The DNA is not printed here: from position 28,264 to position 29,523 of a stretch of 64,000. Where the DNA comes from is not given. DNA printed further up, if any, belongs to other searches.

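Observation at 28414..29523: Catalytically degenerate RmlB-like SDR at the head of the glycan island, next to a 20-codon stub of a paralogous gene start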

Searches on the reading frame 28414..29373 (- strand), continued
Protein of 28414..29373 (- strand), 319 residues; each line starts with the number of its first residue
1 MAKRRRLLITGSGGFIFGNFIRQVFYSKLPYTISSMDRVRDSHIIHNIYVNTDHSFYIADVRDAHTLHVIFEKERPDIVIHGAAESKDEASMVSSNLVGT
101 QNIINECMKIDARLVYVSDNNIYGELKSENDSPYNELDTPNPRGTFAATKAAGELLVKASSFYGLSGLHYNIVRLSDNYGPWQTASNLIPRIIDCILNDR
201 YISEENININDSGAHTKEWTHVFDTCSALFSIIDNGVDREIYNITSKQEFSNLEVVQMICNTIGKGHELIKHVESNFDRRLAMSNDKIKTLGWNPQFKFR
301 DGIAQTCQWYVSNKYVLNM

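Call 35: find_encoding_contigs(protein=P0091, flank=10000, max_places=1)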
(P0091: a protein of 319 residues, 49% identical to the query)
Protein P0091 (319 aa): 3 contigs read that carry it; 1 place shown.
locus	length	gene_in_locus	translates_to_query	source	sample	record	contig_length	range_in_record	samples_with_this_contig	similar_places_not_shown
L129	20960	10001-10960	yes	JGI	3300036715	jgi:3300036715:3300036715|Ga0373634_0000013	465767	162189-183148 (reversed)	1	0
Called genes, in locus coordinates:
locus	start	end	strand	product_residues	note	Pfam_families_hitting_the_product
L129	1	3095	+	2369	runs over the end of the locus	PF13385:Laminin_G_3 (faint)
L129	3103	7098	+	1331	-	-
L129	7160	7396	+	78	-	-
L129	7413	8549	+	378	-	PF13439:Glyco_transf_4 (faint)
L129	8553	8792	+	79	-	-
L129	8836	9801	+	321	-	-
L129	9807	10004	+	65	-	PF07866:DUF1653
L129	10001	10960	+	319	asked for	PF01073:3Beta_HSD, PF01370:Epimerase, PF02719:Polysacc_synt_2, PF04321:RmlD_sub_bind, PF16363:GDP_Man_Dehyd, PF07993:NAD_binding_4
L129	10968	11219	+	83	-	-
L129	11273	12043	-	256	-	-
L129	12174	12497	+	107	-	-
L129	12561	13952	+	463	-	PF00091:Tubulin, PF22453:TubZ-like_C (weak)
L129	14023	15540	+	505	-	PF00270:DEAD (weak), PF04851:ResIII, PF00271:Helicase_C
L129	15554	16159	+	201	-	-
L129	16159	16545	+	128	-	-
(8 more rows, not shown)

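Call 36: search_protein_families(library=pfam, proteins=[L002:7127-8008:+], max_evalue=0.1)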
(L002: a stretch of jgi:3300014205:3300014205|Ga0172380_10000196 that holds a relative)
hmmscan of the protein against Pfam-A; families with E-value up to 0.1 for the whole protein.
L002:7127-8008:+ (293 aa): 3 families
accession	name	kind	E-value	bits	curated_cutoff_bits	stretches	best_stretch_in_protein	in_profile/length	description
PF07460.16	NUMOD3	-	3.3e-15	56.1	20.4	2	49-85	1-37/37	NUMOD3 motif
PF08722.17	Tn7_TnsA-like_N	-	3.6e-08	34.3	26.5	1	190-263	1-84/85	TnsA-like endonuclease N terminal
PF15649.12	Tox-REase-7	-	0.094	13.4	25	0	207-266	21-77/84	Restriction endonuclease fold toxin 7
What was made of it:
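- The HEG has NUMOD3 and TnsA-like nuclease domains (call 36).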

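Call 37: search_protein_families(library=phrogs, proteins=[L002:7127-8008:+, window:28414-29373:-], max_evalue=0.001)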
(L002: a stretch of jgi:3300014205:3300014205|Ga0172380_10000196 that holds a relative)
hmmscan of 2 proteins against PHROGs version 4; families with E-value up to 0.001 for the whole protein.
L002:7127-8008:+ (293 aa): 4 families
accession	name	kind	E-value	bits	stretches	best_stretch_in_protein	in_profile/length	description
phrog_15427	-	DNA, RNA and nucleotide metabolism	1.2e-19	72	1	114-270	109-256/270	endonuclease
phrog_218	-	connector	1.2e-07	32.9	1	170-251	20-105/148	head closure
phrog_15137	-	DNA, RNA and nucleotide metabolism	5.5e-05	23.8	1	193-242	149-196/236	endonuclease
phrog_14892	-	connector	0.00077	20.9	0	185-242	2-61/117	head closure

window:28414-29373:- (319 aa): 1 family
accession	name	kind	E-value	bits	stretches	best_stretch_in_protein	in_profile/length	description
phrog_540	-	DNA, RNA and nucleotide metabolism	6.2e-50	171.3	1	1-314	289-598/715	nucleotide-sugar epimerase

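Call 46: search_dna_similar(query=L002:7127-8008:+, collection=phages, mode=protein, max_rows=15, max_evalue=0.001)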
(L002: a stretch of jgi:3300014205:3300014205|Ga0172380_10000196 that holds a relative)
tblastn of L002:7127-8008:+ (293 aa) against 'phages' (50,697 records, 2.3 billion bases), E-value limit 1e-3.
Records with a match: 29; places in all: 29; records where one place covers at least 80% of the query: 0.
Best place of each record, by identity: <60% 29.
By first word of the organism name: Pseudomonas 12; Acinetobacter 8; Bacillus 5; Synechococcus 2; Vibrio 1; uncultured 1.
By host as written in the record: Pseudomonas aeruginosa 5; Pseudomonas aeruginosa PAO1 5; Acinetobacter baumannii (Acibaumc1) 3; Bacillus megaterium 2; Synechococcus sp. KCZYC6 2; Acinetobacter baumannii (Acibaumc2) 2; Bacillus pumilus SAFR32 2; - 2; and 5 more.
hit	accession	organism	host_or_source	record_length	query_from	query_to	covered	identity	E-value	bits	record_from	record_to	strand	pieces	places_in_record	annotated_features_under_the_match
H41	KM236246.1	Bacillus phage Moonbeam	Bacillus megaterium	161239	116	267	52%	37.5%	2e-23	105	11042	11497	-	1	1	endonuclease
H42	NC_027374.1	Bacillus phage Moonbeam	Bacillus megaterium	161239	116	267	52%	37.5%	2e-23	105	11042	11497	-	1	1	endonuclease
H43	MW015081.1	Synechococcus phage S-SRM01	Synechococcus sp. KCZYC6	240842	11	141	45%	33.3%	3e-5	51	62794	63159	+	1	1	translation initiation factor 2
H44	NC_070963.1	Synechococcus phage S-SRM01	Synechococcus sp. KCZYC6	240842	11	141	45%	33.3%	3e-5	51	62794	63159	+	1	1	translation initiation factor 2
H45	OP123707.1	Vibrio phage phiKT1028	Vibrio parahaemolyticus strain KT1018B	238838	53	146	32%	38.5%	2e-4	49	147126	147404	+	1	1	putative homing endonuclease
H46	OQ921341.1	Bacillus phage SPbetaL1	Bacillus subtilis BEST7003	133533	53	139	30%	37.1%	3e-5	51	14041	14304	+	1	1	hypothetical protein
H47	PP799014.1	Acinetobacter phage AB1I1T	Acinetobacter baumannii (Acibaumc1)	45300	66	139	25%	40.5%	2e-4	49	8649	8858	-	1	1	putative homing endonuclease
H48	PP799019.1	Acinetobacter phage AB2I2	Acinetobacter baumannii (Acibaumc2)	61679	66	139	25%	40.5%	2e-4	49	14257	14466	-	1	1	putative homing endonuclease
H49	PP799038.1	Acinetobacter phage AB2I3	Acinetobacter baumannii (Acibaumc2)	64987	66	139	25%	40.5%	2e-4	49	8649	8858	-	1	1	putative homing endonuclease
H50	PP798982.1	Acinetobacter phage AB1I1P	Acinetobacter baumannii (Acibaumc1)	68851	66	139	25%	40.5%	2e-4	49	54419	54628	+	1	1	hypothetical protein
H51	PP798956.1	Acinetobacter phage AB1I1L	Acinetobacter baumannii (Acibaumc1)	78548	66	139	25%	40.5%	2e-4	49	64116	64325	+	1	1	record has no annotation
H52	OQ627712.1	Acinetobacter phage AB1I1M-1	Acinetobacter baumannii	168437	66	139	25%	40.5%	2e-4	49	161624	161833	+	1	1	GIY-YIG endonuclease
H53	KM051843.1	Bacillus phage Bobb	Bacillus pumilus SAFR32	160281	66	155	31%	33.3%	2e-4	49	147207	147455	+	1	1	hypothetical protein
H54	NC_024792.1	Bacillus phage Bobb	Bacillus pumilus SAFR32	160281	66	155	31%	33.3%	2e-4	49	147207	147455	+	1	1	homing endonuclease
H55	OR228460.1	Pseudomonas phage fMGyn-Pae01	Pseudomonas aeruginosa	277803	65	139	26%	39.5%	7e-6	53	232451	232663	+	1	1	hypothetical protein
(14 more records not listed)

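Call 47: find_homologous_proteins(query=L002:7127-8008:+, max_evalue=0.00001)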
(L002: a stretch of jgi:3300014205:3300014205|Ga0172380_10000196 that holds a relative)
Query L002:7127-8008:+ (293 aa): 27 proteins with E <= 0.00001 among 348 candidates.
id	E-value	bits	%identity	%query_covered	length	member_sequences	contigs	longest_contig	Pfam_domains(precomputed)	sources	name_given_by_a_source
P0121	9.3e-198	673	100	100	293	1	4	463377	PF07460.17,PF08722.18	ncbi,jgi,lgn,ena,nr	ncbi:NUMOD3 domain-containing DNA-binding protein [Candidatus Pacearchaeota archaeon]|jgi:hypothetic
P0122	8.9e-138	477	69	100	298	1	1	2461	PF07460.17,PF08722.18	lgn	-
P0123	1.7e-116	407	61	100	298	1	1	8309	PF07460.17,PF08722.18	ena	-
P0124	4.9e-113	395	60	100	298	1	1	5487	PF07460.17,PF08722.18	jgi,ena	-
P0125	1.8e-108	380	58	99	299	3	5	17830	PF07460.17,PF08722.18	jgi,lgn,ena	jgi:hypothetical protein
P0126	1.7e-104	367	57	98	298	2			PF07460.17,PF08722.18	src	-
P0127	3.5e-103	363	55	99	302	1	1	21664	PF07460.17,PF08722.18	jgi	jgi:hypothetical protein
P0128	2.8e-96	340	56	96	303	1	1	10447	PF07460.17,PF08722.18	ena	-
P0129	1.1e-88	316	51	96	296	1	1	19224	PF07460.17,PF08722.18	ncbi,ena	-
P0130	1.6e-80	289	48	98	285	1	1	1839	PF07460.17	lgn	-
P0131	1.6e-79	285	46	98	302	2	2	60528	PF07460.17,PF08722.18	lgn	-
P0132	4.3e-71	258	46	98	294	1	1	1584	PF07460.17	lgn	-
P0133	5.0e-65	238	53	73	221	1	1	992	PF07460.17,PF08722.18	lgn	-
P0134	2.8e-50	189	38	96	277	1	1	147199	PF07460.17,PF08722.18,PF05626.17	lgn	-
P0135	4.8e-50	189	40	95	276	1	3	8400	PF07460.17,PF08722.18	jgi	-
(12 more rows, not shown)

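Call 48: find_encoding_contigs(protein=P0125, flank=3000, max_places=3)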
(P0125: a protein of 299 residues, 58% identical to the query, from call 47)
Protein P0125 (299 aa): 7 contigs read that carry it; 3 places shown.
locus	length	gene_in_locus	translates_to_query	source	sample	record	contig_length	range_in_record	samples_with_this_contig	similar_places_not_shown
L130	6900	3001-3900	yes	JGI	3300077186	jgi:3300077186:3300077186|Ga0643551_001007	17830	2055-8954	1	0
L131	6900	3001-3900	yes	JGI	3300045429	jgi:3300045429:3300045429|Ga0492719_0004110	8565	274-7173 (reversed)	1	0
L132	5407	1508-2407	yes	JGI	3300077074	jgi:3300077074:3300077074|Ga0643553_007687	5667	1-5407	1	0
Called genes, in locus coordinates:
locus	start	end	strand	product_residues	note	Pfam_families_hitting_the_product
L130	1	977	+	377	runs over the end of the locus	PF01041:DegT_DnrJ_EryC1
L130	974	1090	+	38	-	PF16363:GDP_Man_Dehyd (weak)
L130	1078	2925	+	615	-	-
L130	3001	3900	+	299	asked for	PF07460:NUMOD3, PF08722:Tn7_TnsA-like_N (weak)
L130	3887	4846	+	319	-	PF01073:3Beta_HSD, PF01370:Epimerase, PF02719:Polysacc_synt_2, PF04321:RmlD_sub_bind, PF16363:GDP_Man_Dehyd, PF07993:NAD_binding_4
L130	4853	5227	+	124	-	-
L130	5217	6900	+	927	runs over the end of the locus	PF14890:Intein_splicing, PF14528:LAGLIDADG_3 (faint), PF05204:Hom_end (faint), PF00091:Tubulin, PF21493:TubZ_C (weak), PF22453:TubZ-like_C (faint)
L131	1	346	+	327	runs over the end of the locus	PF01370:Epimerase, PF04321:RmlD_sub_bind, PF05368:NmrA (weak), PF16363:GDP_Man_Dehyd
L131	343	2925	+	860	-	PF01370:Epimerase, PF16363:GDP_Man_Dehyd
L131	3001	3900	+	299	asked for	PF07460:NUMOD3, PF08722:Tn7_TnsA-like_N (weak)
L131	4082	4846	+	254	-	PF01073:3Beta_HSD, PF01370:Epimerase, PF02719:Polysacc_synt_2 (faint), PF04321:RmlD_sub_bind, PF07993:NAD_binding_4, PF16363:GDP_Man_Dehyd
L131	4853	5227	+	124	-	-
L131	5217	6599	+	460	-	PF00091:Tubulin, PF21493:TubZ_C (weak), PF22453:TubZ-like_C (weak)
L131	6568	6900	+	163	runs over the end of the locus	-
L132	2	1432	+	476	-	?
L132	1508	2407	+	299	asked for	PF07460:NUMOD3, PF08722:Tn7_TnsA-like_N (weak)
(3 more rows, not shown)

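Call 49: find_encoding_contigs(protein=P0131, flank=3000, max_places=2)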
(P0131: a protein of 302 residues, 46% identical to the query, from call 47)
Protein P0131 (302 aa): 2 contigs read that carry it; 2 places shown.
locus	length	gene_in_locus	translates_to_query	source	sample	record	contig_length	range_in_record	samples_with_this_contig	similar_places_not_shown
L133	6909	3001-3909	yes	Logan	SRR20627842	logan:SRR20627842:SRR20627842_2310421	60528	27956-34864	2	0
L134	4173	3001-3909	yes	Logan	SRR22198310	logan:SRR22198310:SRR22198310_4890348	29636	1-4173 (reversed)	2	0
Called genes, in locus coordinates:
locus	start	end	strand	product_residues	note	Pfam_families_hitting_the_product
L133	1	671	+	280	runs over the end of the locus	PF01149:Fapy_DNA_glyco, PF06831:H2TH, PF21025:Fapy_DNA_glyco_C (weak)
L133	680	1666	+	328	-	-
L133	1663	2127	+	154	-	-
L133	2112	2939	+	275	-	PF00535:Glycos_transf_2, PF13712:Glyco_tranf_2_5 (weak)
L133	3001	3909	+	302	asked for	PF07460:NUMOD3, PF08722:Tn7_TnsA-like_N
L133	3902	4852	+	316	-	PF01073:3Beta_HSD, PF01370:Epimerase, PF02719:Polysacc_synt_2, PF04321:RmlD_sub_bind, PF16363:GDP_Man_Dehyd, PF07993:NAD_binding_4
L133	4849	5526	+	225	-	PF01541:GIY-YIG, PF07460:NUMOD3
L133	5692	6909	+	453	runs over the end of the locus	PF00091:Tubulin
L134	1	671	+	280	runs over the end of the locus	PF01149:Fapy_DNA_glyco, PF06831:H2TH, PF21025:Fapy_DNA_glyco_C (weak)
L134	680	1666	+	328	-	-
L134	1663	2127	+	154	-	-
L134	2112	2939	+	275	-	PF00535:Glycos_transf_2, PF13712:Glyco_tranf_2_5 (weak)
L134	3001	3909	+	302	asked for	PF07460:NUMOD3, PF08722:Tn7_TnsA-like_N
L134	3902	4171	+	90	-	?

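Call 51: predict_structure(alignment_id=A2)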
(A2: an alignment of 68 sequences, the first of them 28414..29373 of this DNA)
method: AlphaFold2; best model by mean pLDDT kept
length: 319 residues; sequences in the alignment: 68
mean_pLDDT: 90.0   pTM: 0.90
mean pLDDT of the five models: 90.0, 89.4, 89.4, 88.1, 88.0
residues with pLDDT >= 90: 218; 70-90: 78; 50-70: 20; < 50: 3
segments of 3 or more residues with pLDDT < 50: 201-203
pLDDT, mean of each block of 10 residues (from residue 1): 89 92 95 90 67 90 97 98 81 92 98 97 88 95 92 96 86 97 85 82 66 84 98 98 96 93 93 76 96 97 95 81
secondary structure, 60 per line:
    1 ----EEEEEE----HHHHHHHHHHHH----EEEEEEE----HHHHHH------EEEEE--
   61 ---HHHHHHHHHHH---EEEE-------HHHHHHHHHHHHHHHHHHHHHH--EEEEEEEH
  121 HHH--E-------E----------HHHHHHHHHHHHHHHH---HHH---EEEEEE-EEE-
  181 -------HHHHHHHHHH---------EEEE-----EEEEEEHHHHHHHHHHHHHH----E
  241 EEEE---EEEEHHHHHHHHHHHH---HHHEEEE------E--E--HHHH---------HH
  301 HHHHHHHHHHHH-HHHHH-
elements in order: E5-10 H15-26 E31-37 H42-47 E54-58 H64-74 E78-81 H89-110 E113-119 H120-123 H145-160 E170-175 E177-179 H188-197 E207-210 E216-221 H222-235 E240-244 E248-251 H252-263 E270-273 H286-289 H299-312 H314-318
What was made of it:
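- On Atypical non-catalytic SDR (NmrA-like sense): Confident model (call 51).
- The structure prediction is confident (call 51).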
